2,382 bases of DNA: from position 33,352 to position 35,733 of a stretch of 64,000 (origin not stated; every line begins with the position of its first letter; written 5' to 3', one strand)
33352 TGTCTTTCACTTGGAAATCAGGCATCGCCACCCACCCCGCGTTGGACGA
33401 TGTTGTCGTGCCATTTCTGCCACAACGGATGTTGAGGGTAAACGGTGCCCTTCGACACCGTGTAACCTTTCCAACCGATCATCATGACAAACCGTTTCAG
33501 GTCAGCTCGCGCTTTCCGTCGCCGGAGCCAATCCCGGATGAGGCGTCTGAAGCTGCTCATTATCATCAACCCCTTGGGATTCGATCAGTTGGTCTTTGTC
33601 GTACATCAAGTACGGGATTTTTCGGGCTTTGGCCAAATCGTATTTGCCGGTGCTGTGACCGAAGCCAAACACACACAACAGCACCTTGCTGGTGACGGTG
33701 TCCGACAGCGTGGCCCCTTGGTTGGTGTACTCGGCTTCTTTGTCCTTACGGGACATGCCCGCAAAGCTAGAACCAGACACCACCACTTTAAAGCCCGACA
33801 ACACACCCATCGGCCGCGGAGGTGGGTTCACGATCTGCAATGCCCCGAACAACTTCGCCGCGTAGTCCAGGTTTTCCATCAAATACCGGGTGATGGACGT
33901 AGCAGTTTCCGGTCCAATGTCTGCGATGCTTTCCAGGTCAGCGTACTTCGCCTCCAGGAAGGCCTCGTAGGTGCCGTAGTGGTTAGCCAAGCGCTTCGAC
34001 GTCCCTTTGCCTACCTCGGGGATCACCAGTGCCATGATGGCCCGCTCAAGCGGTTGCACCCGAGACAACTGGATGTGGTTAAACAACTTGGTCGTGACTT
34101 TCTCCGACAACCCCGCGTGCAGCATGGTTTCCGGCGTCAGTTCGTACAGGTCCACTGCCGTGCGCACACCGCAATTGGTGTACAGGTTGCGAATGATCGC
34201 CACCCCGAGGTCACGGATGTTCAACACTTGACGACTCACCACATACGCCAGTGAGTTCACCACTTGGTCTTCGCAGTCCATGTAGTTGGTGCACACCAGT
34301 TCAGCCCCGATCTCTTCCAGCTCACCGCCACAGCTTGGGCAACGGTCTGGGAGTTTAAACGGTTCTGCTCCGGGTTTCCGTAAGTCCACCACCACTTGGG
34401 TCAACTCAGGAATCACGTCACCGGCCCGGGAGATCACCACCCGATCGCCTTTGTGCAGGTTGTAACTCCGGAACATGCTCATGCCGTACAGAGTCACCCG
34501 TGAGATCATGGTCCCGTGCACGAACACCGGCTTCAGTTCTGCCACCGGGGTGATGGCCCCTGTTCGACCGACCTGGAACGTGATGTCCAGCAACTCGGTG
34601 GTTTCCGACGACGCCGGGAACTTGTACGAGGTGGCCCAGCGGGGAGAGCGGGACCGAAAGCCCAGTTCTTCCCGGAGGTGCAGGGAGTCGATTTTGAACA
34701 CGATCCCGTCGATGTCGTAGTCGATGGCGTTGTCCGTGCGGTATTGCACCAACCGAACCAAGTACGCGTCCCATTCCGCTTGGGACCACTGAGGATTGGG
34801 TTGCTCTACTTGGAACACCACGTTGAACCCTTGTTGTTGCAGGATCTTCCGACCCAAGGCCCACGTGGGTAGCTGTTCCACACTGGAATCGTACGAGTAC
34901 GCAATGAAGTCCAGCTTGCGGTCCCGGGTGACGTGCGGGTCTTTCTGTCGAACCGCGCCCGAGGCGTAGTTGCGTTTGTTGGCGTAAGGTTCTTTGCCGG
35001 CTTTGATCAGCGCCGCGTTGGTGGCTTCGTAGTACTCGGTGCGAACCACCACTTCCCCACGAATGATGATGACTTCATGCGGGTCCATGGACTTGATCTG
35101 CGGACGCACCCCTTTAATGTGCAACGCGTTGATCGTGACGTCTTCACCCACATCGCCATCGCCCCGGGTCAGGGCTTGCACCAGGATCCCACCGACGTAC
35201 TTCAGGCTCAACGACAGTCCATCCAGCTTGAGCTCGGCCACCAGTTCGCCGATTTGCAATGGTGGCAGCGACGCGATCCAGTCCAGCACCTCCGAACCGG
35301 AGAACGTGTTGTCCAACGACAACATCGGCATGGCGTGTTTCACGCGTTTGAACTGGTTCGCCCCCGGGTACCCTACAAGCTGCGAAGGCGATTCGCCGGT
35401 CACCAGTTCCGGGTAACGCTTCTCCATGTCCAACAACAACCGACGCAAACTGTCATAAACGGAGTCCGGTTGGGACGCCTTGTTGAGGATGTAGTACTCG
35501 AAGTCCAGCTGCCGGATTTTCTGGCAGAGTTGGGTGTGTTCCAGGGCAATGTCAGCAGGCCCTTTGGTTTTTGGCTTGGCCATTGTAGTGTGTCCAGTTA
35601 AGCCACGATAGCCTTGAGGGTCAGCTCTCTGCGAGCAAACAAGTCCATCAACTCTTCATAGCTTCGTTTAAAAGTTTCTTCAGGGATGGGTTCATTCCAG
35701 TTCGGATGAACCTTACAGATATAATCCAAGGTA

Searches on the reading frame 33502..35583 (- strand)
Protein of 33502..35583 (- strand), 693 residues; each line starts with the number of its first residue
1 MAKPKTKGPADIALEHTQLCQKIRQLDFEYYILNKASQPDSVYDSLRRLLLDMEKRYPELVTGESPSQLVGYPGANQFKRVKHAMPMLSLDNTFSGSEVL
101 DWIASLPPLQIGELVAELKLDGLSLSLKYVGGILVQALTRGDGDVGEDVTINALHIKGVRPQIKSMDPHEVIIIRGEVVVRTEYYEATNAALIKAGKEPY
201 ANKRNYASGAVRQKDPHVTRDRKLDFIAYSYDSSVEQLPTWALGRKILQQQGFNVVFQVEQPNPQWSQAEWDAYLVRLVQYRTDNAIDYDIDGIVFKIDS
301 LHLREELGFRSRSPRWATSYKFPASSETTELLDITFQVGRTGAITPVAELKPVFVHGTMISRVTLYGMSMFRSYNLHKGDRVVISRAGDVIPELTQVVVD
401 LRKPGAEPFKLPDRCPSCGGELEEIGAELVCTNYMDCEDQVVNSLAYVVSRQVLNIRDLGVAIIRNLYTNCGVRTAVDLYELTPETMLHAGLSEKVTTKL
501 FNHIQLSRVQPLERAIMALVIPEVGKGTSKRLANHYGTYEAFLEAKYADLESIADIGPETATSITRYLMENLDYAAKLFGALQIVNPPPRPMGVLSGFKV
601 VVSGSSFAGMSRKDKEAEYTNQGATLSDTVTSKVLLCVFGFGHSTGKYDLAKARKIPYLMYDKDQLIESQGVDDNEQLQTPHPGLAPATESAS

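Call 16: search_protein_families(library=pfam, max_evalue=0.01, proteins=[window:33502-35583:-])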
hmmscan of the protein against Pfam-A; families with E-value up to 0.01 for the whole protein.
window:33502-35583:- (693 aa): 6 families
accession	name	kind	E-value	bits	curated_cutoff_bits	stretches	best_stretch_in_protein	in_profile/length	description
PF01653.23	DNA_ligase_aden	-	2e-67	227.9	27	1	76-324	2-252/253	NAD-dependent DNA ligase adenylation domain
PF03120.22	DNA_ligase_OB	-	5.2e-28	97.2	32.9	1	328-403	1-76/79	NAD-dependent DNA ligase OB-fold domain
PF12826.13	HHH_2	-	1.5e-13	51.1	27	1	515-569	2-56/64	Helix-hairpin-helix motif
PF14520.12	HHH_5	-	1.2e-08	35.7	27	1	521-566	7-53/57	Helix-hairpin-helix domain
PF03119.21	DNA_ligase_ZBD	-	0.0019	18.5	25.8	1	414-437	1-25/27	NAD-dependent DNA ligase C4 zinc finger domain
PF00633.29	HHH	-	0.004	17.4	24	1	539-567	2-30/30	Helix-hairpin-helix motif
